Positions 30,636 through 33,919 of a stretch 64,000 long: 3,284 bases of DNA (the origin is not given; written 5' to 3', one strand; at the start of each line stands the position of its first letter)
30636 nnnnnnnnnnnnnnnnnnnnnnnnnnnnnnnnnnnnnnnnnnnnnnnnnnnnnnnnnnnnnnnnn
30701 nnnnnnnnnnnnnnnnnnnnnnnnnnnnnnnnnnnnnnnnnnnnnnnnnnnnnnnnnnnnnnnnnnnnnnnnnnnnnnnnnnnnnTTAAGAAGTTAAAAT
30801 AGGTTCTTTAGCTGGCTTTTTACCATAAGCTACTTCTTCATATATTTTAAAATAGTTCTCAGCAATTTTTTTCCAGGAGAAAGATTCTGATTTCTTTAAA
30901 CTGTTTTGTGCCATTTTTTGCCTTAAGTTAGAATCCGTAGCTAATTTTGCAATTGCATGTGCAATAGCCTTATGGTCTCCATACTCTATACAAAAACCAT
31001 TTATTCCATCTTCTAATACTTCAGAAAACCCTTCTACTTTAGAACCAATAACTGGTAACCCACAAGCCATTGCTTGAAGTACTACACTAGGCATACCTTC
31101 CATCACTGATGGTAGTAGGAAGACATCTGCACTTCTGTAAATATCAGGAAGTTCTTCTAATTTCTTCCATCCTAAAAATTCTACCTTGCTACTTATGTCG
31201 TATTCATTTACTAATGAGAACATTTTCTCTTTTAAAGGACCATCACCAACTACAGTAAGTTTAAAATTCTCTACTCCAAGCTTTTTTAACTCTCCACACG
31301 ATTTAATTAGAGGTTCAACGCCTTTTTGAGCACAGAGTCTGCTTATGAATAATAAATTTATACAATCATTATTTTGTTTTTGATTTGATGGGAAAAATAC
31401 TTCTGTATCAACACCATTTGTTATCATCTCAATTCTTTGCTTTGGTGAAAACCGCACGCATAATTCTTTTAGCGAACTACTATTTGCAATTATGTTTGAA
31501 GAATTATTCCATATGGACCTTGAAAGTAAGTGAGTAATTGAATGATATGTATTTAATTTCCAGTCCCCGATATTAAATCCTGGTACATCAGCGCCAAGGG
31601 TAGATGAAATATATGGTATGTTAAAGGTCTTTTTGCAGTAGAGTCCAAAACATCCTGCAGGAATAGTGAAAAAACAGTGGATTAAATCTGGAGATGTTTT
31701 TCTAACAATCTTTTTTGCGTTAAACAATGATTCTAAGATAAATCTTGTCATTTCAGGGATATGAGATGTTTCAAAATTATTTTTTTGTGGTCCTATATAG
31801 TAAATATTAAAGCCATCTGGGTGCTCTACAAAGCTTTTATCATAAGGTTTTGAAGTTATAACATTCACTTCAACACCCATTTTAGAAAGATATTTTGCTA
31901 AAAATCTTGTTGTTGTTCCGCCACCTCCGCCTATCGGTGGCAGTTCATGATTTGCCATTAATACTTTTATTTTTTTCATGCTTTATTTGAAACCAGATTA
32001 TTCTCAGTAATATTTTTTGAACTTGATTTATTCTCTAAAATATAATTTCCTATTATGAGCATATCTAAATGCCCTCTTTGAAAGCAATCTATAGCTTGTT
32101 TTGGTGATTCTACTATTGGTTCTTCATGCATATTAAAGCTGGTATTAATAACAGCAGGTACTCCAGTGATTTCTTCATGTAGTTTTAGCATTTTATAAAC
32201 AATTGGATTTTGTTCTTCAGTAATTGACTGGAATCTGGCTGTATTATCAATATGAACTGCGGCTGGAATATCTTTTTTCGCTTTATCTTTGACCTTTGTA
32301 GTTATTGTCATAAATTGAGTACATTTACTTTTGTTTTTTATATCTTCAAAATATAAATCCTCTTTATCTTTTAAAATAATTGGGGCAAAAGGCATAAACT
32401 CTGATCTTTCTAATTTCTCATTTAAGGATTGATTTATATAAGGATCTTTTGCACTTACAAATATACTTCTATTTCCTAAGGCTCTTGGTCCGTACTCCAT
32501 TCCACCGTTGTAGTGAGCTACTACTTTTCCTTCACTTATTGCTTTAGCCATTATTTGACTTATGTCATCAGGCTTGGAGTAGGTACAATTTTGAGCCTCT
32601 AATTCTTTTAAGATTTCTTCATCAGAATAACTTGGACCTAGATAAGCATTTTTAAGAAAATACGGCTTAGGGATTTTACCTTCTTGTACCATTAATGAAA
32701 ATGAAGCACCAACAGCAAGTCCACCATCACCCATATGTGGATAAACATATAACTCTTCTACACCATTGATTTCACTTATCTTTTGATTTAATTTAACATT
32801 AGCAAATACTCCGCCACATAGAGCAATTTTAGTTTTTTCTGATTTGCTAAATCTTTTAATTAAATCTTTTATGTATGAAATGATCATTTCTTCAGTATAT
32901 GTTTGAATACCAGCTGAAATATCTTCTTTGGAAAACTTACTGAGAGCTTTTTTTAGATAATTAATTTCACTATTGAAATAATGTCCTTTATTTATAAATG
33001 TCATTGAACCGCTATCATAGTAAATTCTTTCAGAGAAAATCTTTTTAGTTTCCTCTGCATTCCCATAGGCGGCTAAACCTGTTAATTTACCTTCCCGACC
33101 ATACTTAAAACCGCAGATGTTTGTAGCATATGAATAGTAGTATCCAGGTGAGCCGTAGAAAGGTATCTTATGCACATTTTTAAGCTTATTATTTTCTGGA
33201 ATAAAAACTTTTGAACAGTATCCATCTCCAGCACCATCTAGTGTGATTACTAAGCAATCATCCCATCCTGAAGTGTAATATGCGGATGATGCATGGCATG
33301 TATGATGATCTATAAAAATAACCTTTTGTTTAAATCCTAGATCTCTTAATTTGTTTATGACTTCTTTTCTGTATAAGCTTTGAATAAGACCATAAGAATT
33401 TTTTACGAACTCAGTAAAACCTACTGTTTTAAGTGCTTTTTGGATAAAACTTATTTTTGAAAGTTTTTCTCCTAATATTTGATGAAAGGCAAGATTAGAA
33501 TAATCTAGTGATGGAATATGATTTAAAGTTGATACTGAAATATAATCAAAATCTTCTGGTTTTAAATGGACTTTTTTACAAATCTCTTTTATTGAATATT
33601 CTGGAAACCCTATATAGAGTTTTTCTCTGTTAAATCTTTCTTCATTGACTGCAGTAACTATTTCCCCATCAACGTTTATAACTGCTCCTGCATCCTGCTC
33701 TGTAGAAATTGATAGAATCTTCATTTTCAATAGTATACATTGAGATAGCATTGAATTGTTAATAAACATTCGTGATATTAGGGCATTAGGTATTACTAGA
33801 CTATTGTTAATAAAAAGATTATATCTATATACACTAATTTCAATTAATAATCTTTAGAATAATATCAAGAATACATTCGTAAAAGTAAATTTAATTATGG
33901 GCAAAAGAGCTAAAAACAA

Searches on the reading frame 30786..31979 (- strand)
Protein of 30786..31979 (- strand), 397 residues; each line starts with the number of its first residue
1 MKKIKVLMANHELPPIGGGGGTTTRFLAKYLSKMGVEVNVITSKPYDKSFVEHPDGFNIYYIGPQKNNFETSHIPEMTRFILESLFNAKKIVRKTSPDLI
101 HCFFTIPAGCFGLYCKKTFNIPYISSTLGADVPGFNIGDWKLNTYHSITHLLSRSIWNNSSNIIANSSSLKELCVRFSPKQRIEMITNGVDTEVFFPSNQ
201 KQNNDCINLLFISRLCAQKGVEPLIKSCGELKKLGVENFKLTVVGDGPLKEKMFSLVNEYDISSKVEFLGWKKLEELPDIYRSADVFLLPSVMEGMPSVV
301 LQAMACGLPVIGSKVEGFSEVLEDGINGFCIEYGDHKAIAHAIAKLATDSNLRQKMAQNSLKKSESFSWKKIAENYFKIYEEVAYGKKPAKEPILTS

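Call 5: search_protein_families(library=pfam, proteins=[window:30786-31979:-], max_evalue=0.01)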
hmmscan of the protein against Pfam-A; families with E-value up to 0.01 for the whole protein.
window:30786-31979:- (397 aa): 7 families
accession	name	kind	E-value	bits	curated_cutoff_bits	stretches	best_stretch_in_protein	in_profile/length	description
PF00534.26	Glycos_transf_1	-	2.7e-42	144.7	26.4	1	203-361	12-170/172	Glycosyl transferases group 1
PF13692.12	Glyco_trans_1_4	-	6.5e-36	124.1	27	1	208-349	3-142/142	Glycosyl transferases group 1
PF13439.12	Glyco_transf_4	-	2.7e-21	76.8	28.5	1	18-193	2-169/170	Glycosyltransferase Family 4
PF13579.12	Glyco_trans_4_4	-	4.5e-11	43.8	29.7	1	18-189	1-158/158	Glycosyl transferase 4-like domain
PF13477.12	Glyco_trans_4_2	-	7.5e-10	39.6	23.4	1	27-136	16-113/139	Glycosyl transferase 4-like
PF20706.3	GT4-conflict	-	1.1e-09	38.3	26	1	178-373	169-382/385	Family 4 Glycosyltransferase in conflict systems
PF13524.12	Glyco_trans_1_2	-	4.1e-09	37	25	1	237-375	13-141/144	Glycosyl transferase-like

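Call 6: search_protein_families(library=ncbifam, proteins=[window:30786-31979:-], max_evalue=0.01)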
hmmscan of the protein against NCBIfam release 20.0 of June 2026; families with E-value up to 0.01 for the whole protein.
window:30786-31979:- (397 aa): 54 families (the best 25 are shown)
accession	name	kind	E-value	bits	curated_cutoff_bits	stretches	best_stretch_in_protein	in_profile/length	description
TIGR03999.1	thiol_BshA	equivalog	1e-43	149.8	273.7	1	18-383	12-373/375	N-acetyl-alpha-D-glucosaminyl L-malate synthase BshA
TIGR03088.1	stp2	hypoth_equivalog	4.2e-37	128.1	409.05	1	179-383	158-373/374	TIGR03088 family PEP-CTERM/XrtA system glycosyltransferase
TIGR03449.1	mycothiol_MshA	equivalog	6.6e-32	110.9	462.5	1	27-383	30-403/406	D-inositol-3-phosphate glycosyltransferase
TIGR02149.1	glgA_Coryne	subfamily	1.6e-31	109.8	302.4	1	5-383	2-390/391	glycogen synthase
NF041010.1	glycosy_Agl16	equivalog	3e-29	102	575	1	148-383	122-351/352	glycosylation protein Agl16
NF041876.1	EPS_EpsE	equivalog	7e-28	98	400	1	180-368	185-381/389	exopolysaccharide biosynthesis GT4 family glycosyltransferase EpsE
NF038229.1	Glyco4_Geo_Pelo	equivalog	7.1e-28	97.6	400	1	89-383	48-336/338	GPMC system family 4 glycosyltransferase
NF047684.1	TeichurnBiosyTuaC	equivalog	7.7e-28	97.5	550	1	94-383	106-389/391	teichuronic acid biosynthesis protein TuaC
NF050056.1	ProtGlycPglH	equivalog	1.7e-27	96.4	600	1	120-383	97-353/354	GalNAc-alpha-(1->4)-GalNAc-alpha-(1->3)-diNAcBac-PP-undecaprenol alpha-1,4-N-acetyl-D-galactosaminyltransferase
TIGR04005.1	wcaL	equivalog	5.3e-26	91.4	537.6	1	178-368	194-391/406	colanic acid biosynthesis glycosyltransferase WcaL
TIGR04063.1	stp3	hypoth_equivalog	4.1e-25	88.5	442.05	1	10-383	7-395/397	TIGR04063 family PEP-CTERM/XrtA system glycosyltransferase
NF047880.1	glyco_SdgA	exception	6e-23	81.2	800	1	196-379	308-486/488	serine-aspartate repeat adhesin O-glycosyltransferase SdgA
NF046085.1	XrtY_assoc_Gly1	equivalog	1.4e-22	80.1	400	1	144-384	146-385/387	XrtY-associated glycosyltransferase XYAG1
NF050063.1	ProtGlycPglJ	equivalog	1.7e-22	80.1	500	1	148-378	133-361/363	N-acetylgalactosamine-N,N'-diacetylbacillosaminyl-diphospho-undecaprenol 4-alpha-N-acetylgalactosaminyltransferase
TIGR04157.1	glyco_rSAM_CFB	subfamily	2.3e-22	79.5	400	1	160-380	170-406/406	TIGR04157 family glycosyltransferase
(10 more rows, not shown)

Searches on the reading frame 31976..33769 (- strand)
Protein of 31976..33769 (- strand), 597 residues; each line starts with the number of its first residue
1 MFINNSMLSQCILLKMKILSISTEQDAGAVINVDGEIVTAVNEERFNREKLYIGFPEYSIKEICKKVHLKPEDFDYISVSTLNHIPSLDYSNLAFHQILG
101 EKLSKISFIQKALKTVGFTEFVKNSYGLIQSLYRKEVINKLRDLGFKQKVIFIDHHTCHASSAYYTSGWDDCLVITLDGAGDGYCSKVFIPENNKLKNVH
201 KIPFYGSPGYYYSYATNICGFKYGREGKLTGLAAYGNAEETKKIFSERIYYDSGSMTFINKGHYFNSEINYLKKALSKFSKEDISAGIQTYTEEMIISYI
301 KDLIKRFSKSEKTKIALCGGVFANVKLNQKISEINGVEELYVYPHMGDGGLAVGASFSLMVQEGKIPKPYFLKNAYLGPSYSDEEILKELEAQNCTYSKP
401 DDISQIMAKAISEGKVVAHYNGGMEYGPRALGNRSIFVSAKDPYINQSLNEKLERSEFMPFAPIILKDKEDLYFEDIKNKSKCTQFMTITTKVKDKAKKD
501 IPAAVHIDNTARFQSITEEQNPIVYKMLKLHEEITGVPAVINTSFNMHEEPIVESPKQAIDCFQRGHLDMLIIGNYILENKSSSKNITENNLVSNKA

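Call 5: search_protein_families(library=pfam, proteins=[window:31976-33769:-], max_evalue=0.01)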
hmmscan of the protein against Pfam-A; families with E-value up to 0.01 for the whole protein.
window:31976-33769:- (597 aa): 3 families
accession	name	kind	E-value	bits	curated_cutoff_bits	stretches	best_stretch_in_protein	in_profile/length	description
PF16861.10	Carbam_trans_C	-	6.9e-59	198.6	27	1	408-579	1-169/170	Carbamoyltransferase C-terminus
PF02543.21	Carbam_trans_N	-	2.7e-39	136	24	1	17-356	1-345/346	Carbamoyltransferase N-terminus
PF22521.2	HypF_C_2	-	1.3e-05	25.6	27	1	271-354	152-240/241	Carbamoyltransferase, Kae1-like Domain, second subdomain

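Call 6: search_protein_families(library=ncbifam, proteins=[window:31976-33769:-], max_evalue=0.01)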
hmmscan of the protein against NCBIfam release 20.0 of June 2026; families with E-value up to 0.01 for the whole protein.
window:31976-33769:- (597 aa): 6 families
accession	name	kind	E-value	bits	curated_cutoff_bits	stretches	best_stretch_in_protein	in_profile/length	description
NF041651.1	nodul_NodU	equivalog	1.9e-39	135.9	1000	1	263-551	256-528/556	nodulation protein NodU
TIGR00329.1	gcp_kae1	subfamily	1.4e-06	27.8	207.8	1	215-342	166-290/305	tRNA (adenosine(37)-N6)-threonylcarbamoyltransferase complex transferase subunit TsaD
TIGR03723.1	T6A_TsaD_YgjD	equivalog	0.00011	21.4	296.1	1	101-336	59-284/314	tRNA (adenosine(37)-N6)-threonylcarbamoyltransferase complex transferase subunit TsaD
TIGR00143.1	hypF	equivalog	0.00012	20.3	466.1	0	147-189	466-510/741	carbamoyltransferase HypF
TIGR03722.2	arch_KAE1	equivalog_domain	0.00066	18.9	375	0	276-338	211-270/323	KEOPS complex N(6)-L-threonylcarbamoyladenine synthase Kae1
NF007148.0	PRK09585.3-2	equivalog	0.0096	14.7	387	0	259-335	255-329/386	anhydro-N-acetylmuramic acid kinase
